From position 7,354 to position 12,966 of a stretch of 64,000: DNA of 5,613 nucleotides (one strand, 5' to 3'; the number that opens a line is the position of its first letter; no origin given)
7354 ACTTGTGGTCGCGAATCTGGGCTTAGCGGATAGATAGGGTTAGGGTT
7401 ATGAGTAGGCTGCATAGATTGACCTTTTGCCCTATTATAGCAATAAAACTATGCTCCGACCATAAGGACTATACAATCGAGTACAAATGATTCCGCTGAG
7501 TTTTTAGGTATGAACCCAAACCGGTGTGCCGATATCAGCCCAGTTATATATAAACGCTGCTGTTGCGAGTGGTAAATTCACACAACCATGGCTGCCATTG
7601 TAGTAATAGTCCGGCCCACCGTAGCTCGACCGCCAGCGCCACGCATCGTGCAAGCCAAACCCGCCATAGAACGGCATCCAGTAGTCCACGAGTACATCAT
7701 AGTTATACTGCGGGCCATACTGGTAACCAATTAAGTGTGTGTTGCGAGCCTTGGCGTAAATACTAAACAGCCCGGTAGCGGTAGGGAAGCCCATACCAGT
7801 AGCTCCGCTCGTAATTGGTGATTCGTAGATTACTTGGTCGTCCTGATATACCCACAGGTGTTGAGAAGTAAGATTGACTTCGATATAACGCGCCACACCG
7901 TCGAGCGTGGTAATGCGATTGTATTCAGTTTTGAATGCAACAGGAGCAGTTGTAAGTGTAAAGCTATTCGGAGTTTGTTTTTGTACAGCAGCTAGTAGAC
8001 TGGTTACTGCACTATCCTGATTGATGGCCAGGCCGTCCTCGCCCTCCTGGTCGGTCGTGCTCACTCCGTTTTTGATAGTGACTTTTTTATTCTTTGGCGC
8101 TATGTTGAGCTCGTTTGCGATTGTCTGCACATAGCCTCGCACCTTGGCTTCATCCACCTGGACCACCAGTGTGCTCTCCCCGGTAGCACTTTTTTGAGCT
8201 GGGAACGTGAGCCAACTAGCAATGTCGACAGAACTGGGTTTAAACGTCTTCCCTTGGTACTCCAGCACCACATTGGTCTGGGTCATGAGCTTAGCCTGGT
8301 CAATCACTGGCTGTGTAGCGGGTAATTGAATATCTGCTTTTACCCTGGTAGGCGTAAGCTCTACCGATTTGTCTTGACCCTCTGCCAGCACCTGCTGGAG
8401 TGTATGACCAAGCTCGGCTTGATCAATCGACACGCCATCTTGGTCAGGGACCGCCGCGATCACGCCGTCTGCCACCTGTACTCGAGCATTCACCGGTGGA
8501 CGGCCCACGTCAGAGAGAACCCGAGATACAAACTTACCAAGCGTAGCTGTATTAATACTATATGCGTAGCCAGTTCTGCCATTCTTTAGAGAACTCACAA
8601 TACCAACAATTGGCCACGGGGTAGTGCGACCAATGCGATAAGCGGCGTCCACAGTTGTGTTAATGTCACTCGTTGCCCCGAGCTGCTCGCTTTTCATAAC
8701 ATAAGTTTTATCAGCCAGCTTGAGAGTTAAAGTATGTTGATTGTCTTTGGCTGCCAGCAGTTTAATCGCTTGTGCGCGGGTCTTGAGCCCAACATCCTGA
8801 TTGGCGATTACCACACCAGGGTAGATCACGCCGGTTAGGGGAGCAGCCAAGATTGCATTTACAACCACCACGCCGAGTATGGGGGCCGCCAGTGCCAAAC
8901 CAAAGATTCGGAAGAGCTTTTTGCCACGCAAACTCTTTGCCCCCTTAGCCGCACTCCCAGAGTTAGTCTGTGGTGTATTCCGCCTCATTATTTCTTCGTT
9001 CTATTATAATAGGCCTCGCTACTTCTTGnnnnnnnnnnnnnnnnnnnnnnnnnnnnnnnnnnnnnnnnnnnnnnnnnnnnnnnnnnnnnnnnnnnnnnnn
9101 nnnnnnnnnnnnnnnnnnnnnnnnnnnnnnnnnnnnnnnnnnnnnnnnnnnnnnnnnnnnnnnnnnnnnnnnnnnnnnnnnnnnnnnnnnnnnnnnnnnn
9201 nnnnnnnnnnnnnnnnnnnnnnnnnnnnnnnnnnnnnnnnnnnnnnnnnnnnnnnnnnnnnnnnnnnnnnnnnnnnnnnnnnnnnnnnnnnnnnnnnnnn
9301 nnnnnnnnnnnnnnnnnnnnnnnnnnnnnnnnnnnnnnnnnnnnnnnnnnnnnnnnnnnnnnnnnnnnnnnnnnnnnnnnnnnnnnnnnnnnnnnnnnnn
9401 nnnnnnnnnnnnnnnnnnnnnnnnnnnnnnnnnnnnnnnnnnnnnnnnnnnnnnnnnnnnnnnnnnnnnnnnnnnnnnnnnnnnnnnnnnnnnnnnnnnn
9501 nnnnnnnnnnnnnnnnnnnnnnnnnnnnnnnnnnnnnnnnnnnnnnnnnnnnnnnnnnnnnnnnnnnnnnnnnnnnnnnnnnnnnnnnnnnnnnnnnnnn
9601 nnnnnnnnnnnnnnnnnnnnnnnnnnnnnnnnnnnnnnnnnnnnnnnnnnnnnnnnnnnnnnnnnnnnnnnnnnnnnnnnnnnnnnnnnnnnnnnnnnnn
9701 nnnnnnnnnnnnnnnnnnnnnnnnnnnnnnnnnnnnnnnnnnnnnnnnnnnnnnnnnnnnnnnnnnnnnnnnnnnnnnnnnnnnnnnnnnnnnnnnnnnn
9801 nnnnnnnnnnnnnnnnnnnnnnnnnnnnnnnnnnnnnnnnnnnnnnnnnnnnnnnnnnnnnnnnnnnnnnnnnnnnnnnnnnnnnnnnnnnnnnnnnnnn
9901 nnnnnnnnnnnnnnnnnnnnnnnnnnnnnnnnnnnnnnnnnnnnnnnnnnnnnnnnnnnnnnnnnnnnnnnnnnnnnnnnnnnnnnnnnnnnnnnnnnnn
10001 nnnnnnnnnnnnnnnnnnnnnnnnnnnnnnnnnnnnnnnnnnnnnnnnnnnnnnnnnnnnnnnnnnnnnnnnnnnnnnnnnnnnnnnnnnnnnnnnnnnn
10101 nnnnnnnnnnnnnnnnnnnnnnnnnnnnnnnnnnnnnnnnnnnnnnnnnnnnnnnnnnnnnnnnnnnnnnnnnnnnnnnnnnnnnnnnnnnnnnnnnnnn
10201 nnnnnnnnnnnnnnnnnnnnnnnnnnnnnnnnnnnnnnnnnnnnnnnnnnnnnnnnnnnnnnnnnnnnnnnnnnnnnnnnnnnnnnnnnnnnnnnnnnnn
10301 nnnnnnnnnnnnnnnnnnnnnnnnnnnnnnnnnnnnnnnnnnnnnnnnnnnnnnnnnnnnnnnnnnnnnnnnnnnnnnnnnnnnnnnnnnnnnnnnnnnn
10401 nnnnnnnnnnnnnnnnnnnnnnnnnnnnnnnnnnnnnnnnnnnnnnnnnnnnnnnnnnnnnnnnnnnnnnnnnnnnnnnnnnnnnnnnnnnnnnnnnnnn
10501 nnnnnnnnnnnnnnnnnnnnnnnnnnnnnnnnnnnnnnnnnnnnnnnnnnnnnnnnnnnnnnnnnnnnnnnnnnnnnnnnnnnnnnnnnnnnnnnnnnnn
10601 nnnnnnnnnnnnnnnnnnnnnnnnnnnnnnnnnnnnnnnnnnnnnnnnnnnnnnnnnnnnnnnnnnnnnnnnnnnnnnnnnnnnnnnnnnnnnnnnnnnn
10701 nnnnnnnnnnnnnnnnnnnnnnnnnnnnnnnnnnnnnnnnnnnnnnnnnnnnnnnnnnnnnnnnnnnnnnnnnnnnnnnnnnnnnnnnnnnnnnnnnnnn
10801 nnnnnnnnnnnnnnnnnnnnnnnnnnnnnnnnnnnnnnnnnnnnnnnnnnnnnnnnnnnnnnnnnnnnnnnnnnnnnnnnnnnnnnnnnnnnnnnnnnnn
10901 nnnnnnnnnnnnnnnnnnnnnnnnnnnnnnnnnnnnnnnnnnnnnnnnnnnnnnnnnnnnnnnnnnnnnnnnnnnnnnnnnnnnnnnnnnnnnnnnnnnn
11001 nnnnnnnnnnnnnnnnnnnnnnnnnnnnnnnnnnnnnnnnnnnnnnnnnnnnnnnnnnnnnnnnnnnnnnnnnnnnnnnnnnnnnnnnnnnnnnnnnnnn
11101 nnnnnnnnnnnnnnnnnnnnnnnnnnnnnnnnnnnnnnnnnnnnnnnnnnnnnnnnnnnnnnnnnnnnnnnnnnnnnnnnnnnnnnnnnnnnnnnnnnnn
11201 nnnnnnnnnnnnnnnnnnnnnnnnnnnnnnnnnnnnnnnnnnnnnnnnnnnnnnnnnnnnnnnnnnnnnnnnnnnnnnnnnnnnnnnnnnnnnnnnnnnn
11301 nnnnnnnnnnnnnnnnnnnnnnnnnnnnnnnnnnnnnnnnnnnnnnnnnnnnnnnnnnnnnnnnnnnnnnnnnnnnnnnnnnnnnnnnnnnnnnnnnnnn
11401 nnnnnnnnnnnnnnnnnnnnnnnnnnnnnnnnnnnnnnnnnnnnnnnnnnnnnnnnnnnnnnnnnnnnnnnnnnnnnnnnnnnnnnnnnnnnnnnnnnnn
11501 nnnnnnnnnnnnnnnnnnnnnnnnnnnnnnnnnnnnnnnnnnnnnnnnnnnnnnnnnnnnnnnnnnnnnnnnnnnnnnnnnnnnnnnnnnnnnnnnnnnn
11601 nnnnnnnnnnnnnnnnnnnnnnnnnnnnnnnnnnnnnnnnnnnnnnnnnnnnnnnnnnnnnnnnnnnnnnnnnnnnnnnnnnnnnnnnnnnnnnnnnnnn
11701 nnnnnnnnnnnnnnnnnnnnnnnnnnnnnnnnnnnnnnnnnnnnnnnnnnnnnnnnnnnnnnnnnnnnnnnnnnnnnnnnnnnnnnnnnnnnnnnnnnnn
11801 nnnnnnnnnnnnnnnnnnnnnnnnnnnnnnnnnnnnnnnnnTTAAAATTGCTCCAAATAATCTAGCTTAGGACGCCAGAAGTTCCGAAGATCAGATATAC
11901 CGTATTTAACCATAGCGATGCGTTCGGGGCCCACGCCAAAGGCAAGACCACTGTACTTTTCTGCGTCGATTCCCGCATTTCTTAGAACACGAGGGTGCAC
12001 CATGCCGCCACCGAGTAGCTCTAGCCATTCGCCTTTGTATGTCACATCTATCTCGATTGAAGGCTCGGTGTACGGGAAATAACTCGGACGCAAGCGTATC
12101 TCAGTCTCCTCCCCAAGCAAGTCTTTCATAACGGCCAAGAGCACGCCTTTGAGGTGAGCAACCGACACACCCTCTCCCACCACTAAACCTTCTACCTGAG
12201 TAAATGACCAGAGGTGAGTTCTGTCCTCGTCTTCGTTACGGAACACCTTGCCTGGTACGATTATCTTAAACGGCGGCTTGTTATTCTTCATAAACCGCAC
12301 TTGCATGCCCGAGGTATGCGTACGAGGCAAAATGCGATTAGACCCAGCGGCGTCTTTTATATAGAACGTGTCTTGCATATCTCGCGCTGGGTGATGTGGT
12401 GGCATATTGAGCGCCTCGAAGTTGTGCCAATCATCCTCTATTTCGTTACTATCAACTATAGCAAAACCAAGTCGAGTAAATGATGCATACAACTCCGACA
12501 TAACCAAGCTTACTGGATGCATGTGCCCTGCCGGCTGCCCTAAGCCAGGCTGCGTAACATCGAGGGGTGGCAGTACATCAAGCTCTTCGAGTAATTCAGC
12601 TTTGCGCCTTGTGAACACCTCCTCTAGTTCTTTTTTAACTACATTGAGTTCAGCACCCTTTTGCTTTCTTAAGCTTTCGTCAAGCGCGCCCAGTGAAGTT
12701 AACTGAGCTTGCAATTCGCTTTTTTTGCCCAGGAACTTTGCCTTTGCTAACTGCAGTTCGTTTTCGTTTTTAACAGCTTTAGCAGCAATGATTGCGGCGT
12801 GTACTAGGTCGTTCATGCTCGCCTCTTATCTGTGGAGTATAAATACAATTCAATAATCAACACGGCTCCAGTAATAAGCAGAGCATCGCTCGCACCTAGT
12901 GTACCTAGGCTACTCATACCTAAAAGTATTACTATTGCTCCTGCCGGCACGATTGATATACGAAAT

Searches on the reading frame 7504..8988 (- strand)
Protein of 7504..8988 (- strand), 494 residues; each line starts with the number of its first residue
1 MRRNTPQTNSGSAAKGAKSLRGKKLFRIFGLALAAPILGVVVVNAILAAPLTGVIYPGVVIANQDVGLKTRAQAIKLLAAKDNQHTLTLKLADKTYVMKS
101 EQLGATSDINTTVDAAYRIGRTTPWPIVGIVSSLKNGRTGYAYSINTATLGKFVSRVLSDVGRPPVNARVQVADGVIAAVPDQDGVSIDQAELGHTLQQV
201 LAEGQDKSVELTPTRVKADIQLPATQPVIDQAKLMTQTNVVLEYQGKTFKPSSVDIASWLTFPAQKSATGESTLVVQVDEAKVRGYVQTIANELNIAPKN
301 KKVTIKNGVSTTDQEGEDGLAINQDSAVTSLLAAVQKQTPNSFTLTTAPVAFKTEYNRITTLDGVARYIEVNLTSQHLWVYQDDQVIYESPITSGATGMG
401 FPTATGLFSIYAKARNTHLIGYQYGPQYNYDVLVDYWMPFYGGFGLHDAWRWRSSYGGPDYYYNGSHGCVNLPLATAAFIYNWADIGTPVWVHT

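Call 89: search_protein_families(library=pfam, proteins=[window:7504-8988:-], max_evalue=0.001)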
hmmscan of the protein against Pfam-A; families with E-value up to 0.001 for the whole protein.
window:7504-8988:- (494 aa): 2 families
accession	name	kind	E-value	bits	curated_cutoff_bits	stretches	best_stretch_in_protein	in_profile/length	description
PF12229.13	PG_binding_4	-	9.9e-26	90.6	22.1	2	96-208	1-115/117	Putative peptidoglycan binding domain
PF03734.19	YkuD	-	1.7e-22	81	23.4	1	367-492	2-146/146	L,D-transpeptidase catalytic domain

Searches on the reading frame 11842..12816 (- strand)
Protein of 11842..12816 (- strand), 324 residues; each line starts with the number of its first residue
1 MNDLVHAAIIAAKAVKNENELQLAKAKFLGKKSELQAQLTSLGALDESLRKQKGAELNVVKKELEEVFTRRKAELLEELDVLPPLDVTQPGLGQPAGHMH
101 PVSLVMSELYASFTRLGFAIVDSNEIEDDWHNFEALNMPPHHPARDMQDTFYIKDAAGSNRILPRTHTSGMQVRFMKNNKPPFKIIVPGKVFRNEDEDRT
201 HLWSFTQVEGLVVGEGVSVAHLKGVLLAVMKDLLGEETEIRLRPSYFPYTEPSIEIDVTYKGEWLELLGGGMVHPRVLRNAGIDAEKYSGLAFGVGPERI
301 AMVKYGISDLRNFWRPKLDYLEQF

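Call 89: search_protein_families(library=pfam, proteins=[window:11842-12816:-], max_evalue=0.001)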
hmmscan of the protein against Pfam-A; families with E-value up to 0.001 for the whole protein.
window:11842-12816:- (324 aa): 2 families
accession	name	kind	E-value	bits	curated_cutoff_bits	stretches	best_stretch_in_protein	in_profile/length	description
PF01409.25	tRNA-synt_2d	-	2.3e-93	312.6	19.8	1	85-324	2-246/246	tRNA synthetases class II core domain (F)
PF02912.23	Phe_tRNA-synt_N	-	4.8e-12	46.1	22.3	1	17-78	2-63/69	Aminoacyl tRNA synthetase class II, N-terminal domain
